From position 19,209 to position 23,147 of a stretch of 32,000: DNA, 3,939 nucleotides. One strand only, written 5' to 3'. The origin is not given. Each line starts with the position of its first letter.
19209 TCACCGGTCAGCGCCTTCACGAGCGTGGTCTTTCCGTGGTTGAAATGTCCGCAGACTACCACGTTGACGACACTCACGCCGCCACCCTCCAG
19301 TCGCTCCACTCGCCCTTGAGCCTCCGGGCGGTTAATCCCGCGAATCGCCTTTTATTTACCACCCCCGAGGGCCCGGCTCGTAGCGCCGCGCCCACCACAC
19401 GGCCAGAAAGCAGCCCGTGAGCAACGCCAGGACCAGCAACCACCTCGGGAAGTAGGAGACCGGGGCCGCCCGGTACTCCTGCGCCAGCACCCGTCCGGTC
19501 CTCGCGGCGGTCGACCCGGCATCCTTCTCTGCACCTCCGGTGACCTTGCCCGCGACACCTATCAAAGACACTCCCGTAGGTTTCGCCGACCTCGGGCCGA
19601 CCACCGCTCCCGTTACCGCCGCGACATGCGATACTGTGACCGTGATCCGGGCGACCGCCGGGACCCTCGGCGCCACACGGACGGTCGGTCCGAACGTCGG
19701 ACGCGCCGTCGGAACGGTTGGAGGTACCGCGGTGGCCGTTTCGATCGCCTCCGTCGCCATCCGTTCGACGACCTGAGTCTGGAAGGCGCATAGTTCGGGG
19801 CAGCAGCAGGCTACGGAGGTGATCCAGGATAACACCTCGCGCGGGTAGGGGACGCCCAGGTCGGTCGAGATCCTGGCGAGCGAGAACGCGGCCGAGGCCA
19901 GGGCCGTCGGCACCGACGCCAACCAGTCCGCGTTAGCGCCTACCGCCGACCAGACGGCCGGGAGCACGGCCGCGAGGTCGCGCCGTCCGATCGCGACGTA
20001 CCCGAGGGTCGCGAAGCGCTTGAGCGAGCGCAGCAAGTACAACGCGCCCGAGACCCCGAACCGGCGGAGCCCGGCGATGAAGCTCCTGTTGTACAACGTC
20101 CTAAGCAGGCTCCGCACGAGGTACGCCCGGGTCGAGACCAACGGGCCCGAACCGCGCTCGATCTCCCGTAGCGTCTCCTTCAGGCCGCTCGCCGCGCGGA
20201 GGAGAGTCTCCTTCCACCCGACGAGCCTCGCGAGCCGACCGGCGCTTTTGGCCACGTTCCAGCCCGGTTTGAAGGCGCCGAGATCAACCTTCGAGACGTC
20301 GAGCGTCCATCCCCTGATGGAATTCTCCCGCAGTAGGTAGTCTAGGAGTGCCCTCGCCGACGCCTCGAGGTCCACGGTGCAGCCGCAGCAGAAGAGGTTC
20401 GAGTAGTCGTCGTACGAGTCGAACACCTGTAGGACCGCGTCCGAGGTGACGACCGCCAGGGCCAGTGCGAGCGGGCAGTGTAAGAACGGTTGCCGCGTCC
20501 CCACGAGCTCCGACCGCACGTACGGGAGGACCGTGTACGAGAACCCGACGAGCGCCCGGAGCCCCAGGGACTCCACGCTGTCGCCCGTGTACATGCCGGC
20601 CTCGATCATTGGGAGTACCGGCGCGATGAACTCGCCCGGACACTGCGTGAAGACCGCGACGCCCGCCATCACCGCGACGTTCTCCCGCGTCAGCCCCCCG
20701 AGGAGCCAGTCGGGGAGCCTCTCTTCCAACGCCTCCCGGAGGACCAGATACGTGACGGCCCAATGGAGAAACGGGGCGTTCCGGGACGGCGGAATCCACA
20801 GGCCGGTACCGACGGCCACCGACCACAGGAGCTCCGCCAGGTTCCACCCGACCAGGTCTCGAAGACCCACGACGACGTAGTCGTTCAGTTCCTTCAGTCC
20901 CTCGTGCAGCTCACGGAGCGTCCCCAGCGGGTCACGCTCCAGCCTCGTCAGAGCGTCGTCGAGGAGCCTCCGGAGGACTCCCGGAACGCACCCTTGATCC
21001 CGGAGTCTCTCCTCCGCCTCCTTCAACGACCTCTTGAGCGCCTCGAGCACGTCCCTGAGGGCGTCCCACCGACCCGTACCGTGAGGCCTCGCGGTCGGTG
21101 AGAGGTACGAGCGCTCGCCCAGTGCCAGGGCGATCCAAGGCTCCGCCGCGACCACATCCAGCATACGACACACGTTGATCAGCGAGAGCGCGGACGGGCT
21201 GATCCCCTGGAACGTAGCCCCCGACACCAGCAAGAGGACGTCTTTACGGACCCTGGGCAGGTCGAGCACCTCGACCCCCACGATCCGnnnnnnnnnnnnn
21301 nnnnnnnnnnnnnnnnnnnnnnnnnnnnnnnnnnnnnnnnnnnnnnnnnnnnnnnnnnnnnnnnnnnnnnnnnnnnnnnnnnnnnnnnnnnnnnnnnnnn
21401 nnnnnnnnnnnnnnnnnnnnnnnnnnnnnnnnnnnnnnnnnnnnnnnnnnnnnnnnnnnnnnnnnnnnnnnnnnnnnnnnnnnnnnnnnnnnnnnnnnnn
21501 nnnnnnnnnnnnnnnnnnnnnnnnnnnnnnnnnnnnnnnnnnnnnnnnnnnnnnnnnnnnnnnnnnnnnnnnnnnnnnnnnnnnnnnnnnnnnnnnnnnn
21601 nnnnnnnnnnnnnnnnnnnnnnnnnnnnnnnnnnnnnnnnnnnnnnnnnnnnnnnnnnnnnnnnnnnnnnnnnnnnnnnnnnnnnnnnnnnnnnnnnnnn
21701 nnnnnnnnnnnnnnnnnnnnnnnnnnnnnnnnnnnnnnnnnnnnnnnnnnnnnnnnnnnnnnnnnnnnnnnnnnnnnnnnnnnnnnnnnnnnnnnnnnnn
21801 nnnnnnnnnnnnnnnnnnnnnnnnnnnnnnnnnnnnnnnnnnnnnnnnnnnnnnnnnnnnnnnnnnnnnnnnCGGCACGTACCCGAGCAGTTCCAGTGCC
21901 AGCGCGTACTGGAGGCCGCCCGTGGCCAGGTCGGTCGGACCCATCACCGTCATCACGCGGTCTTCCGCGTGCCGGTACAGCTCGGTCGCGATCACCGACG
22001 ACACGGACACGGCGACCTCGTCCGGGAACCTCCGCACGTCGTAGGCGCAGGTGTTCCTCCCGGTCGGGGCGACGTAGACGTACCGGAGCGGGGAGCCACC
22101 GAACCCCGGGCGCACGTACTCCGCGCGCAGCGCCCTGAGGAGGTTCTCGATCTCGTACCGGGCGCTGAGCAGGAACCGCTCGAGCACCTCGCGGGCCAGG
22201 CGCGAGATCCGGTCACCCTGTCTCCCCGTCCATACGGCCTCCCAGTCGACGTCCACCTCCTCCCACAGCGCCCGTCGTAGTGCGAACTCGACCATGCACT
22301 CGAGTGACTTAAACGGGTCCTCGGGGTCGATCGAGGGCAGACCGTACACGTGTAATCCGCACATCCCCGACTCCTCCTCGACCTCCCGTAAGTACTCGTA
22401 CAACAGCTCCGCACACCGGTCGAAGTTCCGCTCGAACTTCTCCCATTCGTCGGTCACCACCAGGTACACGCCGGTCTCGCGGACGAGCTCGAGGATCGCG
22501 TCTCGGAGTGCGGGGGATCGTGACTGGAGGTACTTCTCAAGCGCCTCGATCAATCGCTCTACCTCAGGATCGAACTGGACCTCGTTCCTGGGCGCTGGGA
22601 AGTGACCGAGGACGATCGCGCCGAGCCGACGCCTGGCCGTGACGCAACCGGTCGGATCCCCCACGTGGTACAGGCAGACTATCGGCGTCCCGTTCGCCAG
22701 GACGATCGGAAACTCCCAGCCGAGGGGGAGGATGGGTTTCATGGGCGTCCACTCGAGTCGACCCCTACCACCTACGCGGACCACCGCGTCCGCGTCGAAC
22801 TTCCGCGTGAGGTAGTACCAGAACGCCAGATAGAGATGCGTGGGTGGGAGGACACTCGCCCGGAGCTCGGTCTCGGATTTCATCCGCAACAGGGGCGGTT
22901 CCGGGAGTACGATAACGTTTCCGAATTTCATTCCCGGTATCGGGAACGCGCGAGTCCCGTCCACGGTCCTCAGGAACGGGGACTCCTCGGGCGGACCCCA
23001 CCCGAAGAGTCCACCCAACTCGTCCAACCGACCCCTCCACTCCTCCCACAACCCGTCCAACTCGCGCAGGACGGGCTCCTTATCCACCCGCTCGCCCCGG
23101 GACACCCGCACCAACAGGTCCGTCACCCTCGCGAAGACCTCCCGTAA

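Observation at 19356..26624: Exported CobN-family giant protein with an inserted OB-fold-like pair, paired with an exported alpha/alpha-toroid repeat protein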

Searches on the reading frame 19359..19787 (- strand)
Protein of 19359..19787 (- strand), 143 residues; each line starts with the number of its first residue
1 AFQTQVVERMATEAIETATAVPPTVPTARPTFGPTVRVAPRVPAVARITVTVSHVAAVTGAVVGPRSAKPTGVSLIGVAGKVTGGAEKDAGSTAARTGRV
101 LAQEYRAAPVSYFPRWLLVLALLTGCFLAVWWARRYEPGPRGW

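Call 38: search_protein_families(library=pfam, proteins=[window:19359-19787:-], max_evalue=10)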
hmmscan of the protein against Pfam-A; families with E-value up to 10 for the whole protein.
window:19359-19787:- (143 aa): 0 families

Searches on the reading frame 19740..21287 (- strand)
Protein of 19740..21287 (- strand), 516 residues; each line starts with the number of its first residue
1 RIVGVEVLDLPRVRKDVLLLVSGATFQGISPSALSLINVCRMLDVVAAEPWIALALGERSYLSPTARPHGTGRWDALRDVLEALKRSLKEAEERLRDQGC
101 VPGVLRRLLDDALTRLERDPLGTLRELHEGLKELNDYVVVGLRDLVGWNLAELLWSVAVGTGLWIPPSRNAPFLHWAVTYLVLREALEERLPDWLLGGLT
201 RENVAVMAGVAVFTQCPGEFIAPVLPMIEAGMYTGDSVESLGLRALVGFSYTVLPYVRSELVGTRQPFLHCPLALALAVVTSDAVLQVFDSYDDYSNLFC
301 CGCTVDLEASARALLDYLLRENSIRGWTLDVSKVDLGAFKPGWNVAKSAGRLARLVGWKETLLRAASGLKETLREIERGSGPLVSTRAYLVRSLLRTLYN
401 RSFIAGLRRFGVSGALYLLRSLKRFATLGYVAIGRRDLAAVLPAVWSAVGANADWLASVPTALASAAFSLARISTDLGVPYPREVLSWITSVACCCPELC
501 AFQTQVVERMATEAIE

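Call 38: search_protein_families(library=pfam, proteins=[window:19740-21287:-], max_evalue=10)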
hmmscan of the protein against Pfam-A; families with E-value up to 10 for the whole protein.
window:19740-21287:- (516 aa): 0 families

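Call 50: find_homologous_proteins(query=window:19740-21287:-, max_evalue=0.01)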
Query window:19740-21287:- (516 aa): 2 proteins with E <= 0.01 among 8000 candidates.
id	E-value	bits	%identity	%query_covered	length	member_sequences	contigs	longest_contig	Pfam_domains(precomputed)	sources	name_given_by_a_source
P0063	1.6e-208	712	81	77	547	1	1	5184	-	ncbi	ncbi:hypothetical protein, partial [Methanopyrus sp.]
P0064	2.1e-160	553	87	55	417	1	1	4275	-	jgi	-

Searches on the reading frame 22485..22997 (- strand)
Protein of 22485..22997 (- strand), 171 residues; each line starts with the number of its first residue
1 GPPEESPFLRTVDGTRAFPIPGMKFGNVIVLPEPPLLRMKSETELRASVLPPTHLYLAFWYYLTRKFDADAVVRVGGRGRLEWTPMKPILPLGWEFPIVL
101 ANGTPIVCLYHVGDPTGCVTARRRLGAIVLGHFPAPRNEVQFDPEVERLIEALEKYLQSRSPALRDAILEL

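Call 112: search_solved_structures(query=window:22485-22997:-, max_evalue=0.001, show_alignments=5)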
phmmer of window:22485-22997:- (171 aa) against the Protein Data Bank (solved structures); distinct sequences matched with E-value up to 0.001: 7.
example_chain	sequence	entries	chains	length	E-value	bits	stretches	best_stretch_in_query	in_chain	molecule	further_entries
9uk9_A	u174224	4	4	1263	1.1e-12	51.4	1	1-156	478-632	Cobaltochelatase subunit CobN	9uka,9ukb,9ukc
9d26_A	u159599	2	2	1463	1.2e-10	44.9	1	11-159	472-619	HmuS heme dechelatase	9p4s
7c6o_A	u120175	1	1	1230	1.8e-10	44.3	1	3-157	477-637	Cobalamin biosynthesis protein CobN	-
6yt0_B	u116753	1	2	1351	6.5e-07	32.7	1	19-154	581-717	Mg-chelatase subunit ChlH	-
6ytn_AAA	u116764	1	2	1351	9e-07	32.2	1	19-154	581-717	Mg-chelatase subunit ChlH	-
4zhj_A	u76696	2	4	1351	9e-07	32.2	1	19-154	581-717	Mg-chelatase subunit ChlH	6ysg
6ytj_AAA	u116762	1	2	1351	3.3e-06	30.4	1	19-154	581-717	Mg-chelatase subunit ChlH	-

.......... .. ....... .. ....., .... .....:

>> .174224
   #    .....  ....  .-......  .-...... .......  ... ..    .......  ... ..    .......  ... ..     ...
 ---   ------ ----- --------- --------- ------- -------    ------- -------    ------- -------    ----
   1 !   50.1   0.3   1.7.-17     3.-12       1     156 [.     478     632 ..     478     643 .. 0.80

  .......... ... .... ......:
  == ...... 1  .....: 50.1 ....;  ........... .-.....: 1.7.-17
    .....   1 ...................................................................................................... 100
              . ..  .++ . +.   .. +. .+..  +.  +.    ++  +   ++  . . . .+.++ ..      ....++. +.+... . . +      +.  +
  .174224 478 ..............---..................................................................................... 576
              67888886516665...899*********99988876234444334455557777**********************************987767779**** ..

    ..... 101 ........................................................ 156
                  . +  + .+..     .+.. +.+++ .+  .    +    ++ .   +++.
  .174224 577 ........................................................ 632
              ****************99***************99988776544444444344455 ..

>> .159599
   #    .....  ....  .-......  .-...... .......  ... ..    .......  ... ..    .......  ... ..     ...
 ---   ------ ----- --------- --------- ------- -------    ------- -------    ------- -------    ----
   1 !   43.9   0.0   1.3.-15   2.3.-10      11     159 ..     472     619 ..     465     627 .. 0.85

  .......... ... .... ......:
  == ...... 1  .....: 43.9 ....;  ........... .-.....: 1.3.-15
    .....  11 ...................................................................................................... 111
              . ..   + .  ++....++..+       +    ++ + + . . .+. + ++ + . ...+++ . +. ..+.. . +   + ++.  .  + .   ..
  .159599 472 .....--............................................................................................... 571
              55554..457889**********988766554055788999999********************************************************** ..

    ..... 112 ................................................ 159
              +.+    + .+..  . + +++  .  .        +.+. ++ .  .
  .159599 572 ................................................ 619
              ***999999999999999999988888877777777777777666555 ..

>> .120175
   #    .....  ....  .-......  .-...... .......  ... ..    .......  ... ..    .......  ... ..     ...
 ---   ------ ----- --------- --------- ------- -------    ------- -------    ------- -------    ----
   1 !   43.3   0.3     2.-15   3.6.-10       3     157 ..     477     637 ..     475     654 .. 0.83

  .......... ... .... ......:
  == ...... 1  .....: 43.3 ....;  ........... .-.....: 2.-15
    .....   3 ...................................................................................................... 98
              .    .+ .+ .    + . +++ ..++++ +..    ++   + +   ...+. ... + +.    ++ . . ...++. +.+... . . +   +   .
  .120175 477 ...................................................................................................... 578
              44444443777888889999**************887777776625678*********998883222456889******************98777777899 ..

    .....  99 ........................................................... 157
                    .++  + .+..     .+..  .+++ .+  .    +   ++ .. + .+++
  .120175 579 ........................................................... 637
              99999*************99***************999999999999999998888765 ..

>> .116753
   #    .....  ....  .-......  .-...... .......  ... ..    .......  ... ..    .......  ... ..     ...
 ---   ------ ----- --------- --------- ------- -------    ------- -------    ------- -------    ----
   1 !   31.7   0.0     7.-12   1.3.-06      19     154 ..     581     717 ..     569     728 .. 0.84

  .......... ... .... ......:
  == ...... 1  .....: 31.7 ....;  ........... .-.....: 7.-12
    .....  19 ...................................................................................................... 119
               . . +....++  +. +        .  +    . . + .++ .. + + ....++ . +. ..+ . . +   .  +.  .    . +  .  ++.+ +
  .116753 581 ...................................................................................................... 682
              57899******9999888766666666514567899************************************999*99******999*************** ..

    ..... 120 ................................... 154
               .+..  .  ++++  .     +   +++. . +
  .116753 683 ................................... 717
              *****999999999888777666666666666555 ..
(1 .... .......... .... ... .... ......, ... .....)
